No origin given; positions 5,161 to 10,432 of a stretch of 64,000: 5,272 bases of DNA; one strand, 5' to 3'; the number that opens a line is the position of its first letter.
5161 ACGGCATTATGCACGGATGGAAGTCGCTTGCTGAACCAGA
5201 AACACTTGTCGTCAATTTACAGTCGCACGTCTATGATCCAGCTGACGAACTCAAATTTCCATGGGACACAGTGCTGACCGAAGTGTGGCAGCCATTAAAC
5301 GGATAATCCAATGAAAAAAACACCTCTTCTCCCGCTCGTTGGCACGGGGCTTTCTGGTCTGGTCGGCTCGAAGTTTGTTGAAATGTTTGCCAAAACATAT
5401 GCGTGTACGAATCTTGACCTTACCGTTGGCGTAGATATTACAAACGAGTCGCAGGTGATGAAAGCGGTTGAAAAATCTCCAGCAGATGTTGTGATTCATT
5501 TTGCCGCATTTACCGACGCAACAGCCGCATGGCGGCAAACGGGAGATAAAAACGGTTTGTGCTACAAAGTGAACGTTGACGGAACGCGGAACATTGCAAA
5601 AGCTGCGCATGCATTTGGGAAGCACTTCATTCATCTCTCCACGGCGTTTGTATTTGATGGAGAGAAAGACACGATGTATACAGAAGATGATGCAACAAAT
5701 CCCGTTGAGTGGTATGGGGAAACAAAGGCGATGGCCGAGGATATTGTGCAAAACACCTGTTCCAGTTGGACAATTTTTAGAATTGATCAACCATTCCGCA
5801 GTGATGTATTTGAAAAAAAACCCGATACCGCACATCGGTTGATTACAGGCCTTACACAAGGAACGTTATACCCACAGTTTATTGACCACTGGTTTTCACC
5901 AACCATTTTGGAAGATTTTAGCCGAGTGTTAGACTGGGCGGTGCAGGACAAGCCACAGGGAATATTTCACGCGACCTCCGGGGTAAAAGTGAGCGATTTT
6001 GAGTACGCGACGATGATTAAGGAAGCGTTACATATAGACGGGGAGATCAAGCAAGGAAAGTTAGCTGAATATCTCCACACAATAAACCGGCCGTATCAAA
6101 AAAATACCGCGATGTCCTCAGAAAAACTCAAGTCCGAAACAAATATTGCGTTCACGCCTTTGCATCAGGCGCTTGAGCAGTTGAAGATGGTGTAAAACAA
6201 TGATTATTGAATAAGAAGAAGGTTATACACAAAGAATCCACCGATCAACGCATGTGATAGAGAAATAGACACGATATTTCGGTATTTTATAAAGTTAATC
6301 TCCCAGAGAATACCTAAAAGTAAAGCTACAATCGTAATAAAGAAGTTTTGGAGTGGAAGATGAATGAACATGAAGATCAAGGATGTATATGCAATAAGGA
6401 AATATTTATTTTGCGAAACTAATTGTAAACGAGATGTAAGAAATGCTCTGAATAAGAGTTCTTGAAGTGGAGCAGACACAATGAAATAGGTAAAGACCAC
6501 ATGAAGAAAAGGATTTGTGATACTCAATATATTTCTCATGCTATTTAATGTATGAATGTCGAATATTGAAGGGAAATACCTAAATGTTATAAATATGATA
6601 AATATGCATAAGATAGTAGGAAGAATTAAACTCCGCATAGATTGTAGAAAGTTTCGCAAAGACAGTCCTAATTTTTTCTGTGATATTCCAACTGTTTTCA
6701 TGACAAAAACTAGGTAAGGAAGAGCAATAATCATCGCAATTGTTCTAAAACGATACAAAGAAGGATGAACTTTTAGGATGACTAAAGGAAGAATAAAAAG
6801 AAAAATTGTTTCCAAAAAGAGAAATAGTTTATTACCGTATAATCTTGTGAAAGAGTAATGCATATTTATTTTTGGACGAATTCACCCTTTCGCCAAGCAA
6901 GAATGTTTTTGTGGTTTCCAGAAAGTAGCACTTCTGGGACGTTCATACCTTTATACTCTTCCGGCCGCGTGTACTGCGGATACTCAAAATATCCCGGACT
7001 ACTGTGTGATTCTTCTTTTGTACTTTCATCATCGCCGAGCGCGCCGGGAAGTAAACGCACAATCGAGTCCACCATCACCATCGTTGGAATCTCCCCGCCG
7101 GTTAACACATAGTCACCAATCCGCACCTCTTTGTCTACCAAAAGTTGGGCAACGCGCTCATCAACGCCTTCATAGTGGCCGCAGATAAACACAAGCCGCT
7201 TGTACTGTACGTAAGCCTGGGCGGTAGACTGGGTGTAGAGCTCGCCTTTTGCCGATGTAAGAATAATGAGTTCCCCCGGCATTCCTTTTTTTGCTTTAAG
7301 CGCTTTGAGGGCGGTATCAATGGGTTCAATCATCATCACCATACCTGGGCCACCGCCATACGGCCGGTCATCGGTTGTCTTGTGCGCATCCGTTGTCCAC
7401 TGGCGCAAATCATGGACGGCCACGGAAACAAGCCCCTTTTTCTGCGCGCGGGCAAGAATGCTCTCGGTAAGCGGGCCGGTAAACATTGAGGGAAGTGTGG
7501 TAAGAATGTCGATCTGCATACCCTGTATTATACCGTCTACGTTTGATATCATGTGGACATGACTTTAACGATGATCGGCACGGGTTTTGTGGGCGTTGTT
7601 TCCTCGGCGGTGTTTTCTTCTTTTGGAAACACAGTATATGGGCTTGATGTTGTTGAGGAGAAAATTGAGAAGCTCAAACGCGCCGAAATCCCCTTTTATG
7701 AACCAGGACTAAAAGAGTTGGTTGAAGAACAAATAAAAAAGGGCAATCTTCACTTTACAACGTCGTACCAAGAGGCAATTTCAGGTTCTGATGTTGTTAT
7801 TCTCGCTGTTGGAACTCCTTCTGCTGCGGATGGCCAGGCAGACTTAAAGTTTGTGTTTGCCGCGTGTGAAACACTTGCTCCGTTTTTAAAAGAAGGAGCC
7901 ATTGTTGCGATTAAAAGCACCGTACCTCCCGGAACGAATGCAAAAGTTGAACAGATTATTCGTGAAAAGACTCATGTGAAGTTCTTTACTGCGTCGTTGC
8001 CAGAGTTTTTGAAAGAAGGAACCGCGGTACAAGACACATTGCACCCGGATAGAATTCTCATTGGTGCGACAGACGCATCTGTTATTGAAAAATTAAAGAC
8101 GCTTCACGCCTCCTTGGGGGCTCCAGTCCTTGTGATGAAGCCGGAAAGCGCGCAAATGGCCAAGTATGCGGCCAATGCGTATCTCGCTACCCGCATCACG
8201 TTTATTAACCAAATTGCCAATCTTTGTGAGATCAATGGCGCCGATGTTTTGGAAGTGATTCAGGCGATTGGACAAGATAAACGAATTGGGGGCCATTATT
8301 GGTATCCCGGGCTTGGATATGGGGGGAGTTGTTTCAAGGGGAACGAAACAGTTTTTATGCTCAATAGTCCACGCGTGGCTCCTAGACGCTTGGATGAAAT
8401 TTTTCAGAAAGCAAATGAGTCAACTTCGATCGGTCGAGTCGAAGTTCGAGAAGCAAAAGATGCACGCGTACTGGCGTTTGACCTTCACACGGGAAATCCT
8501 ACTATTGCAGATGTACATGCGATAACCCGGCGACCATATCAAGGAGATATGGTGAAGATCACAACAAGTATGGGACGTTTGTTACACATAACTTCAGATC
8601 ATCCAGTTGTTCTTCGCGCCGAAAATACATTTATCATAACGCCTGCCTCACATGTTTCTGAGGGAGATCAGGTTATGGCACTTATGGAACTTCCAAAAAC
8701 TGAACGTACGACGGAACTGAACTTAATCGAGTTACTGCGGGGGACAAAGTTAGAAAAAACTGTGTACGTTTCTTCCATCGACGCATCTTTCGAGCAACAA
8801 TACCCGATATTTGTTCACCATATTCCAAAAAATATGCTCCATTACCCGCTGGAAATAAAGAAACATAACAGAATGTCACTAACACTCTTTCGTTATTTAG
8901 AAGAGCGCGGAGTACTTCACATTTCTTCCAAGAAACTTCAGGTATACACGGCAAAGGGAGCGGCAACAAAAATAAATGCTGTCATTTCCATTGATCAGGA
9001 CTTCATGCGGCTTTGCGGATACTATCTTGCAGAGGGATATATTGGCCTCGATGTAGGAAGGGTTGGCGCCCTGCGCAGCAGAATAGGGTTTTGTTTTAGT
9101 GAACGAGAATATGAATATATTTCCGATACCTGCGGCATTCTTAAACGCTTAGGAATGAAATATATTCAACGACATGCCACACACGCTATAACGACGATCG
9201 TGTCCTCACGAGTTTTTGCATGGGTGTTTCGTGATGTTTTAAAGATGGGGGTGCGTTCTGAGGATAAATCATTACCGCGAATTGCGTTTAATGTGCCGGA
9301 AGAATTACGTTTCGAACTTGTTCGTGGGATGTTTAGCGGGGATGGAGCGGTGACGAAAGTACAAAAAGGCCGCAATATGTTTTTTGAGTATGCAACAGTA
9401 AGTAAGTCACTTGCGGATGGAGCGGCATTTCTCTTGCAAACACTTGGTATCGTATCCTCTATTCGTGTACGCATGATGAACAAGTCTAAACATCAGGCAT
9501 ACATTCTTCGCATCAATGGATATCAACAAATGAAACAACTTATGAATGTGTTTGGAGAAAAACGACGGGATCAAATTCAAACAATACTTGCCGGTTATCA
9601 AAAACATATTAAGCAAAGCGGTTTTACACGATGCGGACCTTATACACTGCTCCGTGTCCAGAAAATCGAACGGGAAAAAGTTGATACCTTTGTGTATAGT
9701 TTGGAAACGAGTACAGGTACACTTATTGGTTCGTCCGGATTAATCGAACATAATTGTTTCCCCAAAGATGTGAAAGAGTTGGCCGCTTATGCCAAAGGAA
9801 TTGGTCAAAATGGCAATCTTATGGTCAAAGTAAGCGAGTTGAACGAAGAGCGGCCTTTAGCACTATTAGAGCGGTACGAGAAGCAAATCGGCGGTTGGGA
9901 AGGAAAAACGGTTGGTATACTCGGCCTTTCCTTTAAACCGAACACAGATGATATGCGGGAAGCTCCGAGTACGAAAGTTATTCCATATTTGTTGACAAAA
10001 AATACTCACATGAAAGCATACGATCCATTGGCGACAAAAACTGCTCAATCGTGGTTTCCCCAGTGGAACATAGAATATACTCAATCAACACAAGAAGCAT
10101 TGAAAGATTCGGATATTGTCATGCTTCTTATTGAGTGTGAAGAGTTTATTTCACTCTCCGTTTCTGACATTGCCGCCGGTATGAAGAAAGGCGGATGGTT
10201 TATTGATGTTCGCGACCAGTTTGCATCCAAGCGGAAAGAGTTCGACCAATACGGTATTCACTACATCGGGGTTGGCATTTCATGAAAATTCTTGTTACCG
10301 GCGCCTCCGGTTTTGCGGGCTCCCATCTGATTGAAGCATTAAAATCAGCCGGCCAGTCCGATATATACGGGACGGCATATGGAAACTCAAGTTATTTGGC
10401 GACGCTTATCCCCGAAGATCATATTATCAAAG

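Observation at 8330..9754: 475-aa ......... intein splitting the catalytic Cys motif of UDP-glucose 6-dehydrogenase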

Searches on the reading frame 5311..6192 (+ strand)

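Call 22: search_protein_families(library=pfam, proteins=[window:5311-6192:+], max_evalue=0.001)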
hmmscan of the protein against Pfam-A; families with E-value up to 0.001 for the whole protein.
window:5311-6192:+ (294 aa): 7 families
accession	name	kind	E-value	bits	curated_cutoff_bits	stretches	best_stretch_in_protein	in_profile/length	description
PF04321.23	RmlD_sub_bind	-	1.3e-43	149.6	27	1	11-290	5-280/287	RmlD substrate binding domain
PF01370.27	Epimerase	-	1e-18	68.1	20.9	1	12-153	4-160/240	NAD dependent epimerase/dehydratase family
PF16363.11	GDP_Man_Dehyd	-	7.6e-14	52.3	27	1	39-158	57-176/332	GDP-mannose 4,6 dehydratase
PF01073.25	3Beta_HSD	-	2.8e-12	46.7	22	1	36-148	48-159/280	3-beta hydroxysteroid dehydrogenase/isomerase family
PF07993.18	NAD_binding_4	-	4.7e-10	39.5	20.1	1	58-158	89-204/258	Male sterility protein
PF02719.21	Polysacc_synt_2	-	1e-07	31.9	20.2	1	38-149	58-152/293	Polysaccharide biosynthesis protein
PF13460.12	NAD_binding_10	-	4.1e-06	27.2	27.2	1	39-158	44-143/184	NAD(P)H-binding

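Call 60: search_protein_families(library=ncbifam, proteins=[window:5311-6192:+], max_evalue=1e-10)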
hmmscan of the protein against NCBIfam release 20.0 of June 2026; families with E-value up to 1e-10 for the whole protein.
window:5311-6192:+ (294 aa): 3 families
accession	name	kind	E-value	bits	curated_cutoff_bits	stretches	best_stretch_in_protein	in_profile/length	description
TIGR01214.1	rmlD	equivalog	2.5e-42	145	224.05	1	12-290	5-280/285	dTDP-4-dehydrorhamnose reductase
NF007440.0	PRK09987.1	equivalog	3.7e-19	69.1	308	1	40-160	37-153/299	dTDP-4-dehydrorhamnose reductase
TIGR01179.1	galE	equivalog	4.3e-14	52.1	262.3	1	39-152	52-162/332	UDP-glucose 4-epimerase GalE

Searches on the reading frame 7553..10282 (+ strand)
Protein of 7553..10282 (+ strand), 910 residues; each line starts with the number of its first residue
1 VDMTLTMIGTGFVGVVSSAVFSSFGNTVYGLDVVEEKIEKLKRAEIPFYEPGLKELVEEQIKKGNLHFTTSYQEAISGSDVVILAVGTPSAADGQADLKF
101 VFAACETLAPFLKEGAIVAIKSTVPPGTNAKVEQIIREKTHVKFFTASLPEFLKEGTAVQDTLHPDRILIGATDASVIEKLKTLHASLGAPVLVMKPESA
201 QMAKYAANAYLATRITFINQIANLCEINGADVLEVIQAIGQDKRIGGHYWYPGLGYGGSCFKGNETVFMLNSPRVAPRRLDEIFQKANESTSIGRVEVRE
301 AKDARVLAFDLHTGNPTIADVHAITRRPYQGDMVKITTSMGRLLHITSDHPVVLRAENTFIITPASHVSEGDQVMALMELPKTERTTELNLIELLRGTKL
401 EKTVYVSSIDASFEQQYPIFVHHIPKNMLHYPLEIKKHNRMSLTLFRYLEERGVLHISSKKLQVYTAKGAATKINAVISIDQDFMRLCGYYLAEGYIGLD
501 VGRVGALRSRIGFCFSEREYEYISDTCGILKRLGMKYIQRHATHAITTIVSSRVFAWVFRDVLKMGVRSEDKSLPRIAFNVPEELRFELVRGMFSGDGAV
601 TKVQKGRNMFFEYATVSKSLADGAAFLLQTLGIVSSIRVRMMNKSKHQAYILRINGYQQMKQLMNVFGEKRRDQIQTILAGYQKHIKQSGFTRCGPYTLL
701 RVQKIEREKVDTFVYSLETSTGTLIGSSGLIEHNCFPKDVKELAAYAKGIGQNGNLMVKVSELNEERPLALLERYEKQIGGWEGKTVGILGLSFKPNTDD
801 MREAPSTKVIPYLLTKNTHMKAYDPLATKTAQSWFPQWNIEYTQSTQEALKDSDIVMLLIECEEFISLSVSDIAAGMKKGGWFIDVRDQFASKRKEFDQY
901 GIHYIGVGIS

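Call 3: search_protein_families(library=pfam, proteins=[window:7553-10282:+], max_evalue=0.01)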
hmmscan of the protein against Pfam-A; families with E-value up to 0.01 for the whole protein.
window:7553-10282:+ (910 aa): 9 families
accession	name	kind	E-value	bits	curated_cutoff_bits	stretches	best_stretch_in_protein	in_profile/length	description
PF03721.20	UDPG_MGDP_dh_N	-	3.3e-56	190.3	27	1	3-182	1-185/187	UDP-glucose/GDP-mannose dehydrogenase family, NAD binding domain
PF00984.24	UDPG_MGDP_dh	-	3.8e-29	101.1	25.4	1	198-264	1-67/94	UDP-glucose/GDP-mannose dehydrogenase family, central domain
PF03720.21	UDPG_MGDP_dh_C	-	1.2e-25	90.3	30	1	788-889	1-100/103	UDP-glucose/GDP-mannose dehydrogenase family, UDP binding domain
PF14528.11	LAGLIDADG_3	-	3.2e-17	63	22.5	1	586-657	3-71/82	LAGLIDADG-like domain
PF14890.11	Intein_splicing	-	8.6e-10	39.1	35.8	1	297-734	14-155/155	Intein splicing domain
PF03446.21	NAD_binding_2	-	2.5e-09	37.8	21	1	5-140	2-111/161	NAD binding domain of 6-phosphogluconate dehydrogenase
PF03807.23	F420_oxidored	-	4.2e-05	24.5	21.6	0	58-90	45-71/94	NADP oxidoreductase coenzyme F420-dependent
PF01079.26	Hint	-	0.0034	17.5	29.7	1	305-379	38-117/213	Hint module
PF01210.29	NAD_Gly3P_dh_N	-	0.006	17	23.1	0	6-140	3-122/158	NAD-dependent glycerol-3-phosphate dehydrogenase N-terminus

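Call 4: search_protein_families(library=ncbifam, proteins=[window:7553-10282:+], max_evalue=0.01)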
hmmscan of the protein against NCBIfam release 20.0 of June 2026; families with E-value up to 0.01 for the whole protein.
window:7553-10282:+ (910 aa): 22 families
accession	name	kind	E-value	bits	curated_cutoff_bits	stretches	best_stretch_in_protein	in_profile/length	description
TIGR03026.1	NDP-sugDHase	subfamily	2.4e-120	402.1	189.8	2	3-273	1-277/413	nucleotide sugar dehydrogenase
NF047673.2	TeichurnBiosyTuaD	equivalog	1.6e-112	376.9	700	2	5-265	4-266/439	UDP-glucose 6-dehydrogenase TuaD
NF041297.1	UDPGDh_AglM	equivalog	3.1e-90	303.1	670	2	3-263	1-271/429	UDP-glucose 6-dehydrogenase AglM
NF040825.1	UDPMaNacDH_Arch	equivalog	5.4e-46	157.3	750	2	3-266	1-264/418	UDP-N-acetyl-D-mannosamine dehydrogenase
NF008286.0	PRK11064.1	equivalog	3.2e-41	141.3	459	2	4-266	5-272/420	UDP-N-acetyl-D-mannosamine dehydrogenase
NF045703.1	rSAM_Tes_intein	exception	2.5e-36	124.9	1700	1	300-738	200-614/1040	tetraether lipid synthase Tes, intein-containing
NF011631.0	PRK15057.1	equivalog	1.9e-29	103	757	1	3-271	1-264/388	UDP-glucose 6-dehydrogenase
NF011303.0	PRK14715.1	equivalog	2.5e-25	87.8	1585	1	259-720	895-1361/1627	DNA-directed DNA polymerase II large subunit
NF011491.0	PRK14898.1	equivalog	3.4e-14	51.9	783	1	289-676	108-419/860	DNA-directed RNA polymerase subunit A''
NF011729.0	PRK15182.1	equivalog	3.8e-13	49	592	1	4-260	8-261/425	Vi polysaccharide biosynthesis UDP-N-acetylglucosamine C-6 dehydrogenase TviB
NF005852.0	PRK07773.1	equivalog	3.6e-11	42.1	780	1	541-675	568-702/886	replicative DNA helicase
NF011302.0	PRK14714.1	equivalog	3.7e-09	34.7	1791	1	260-395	932-1073/1350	DNA-directed DNA polymerase II large subunit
NF011418.0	PRK14845.1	equivalog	4.7e-08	31.3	756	1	258-676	22-306/1049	translation initiation factor IF-2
TIGR01445.1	intein_Nterm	domain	3.9e-06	27.7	24.5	1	260-353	1-82/83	intein N-terminal splicing region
NF038098.1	GyrA_w_intein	exception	1.9e-05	22.7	1850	1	565-685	315-431/1232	intein-containing DNA gyrase subunit A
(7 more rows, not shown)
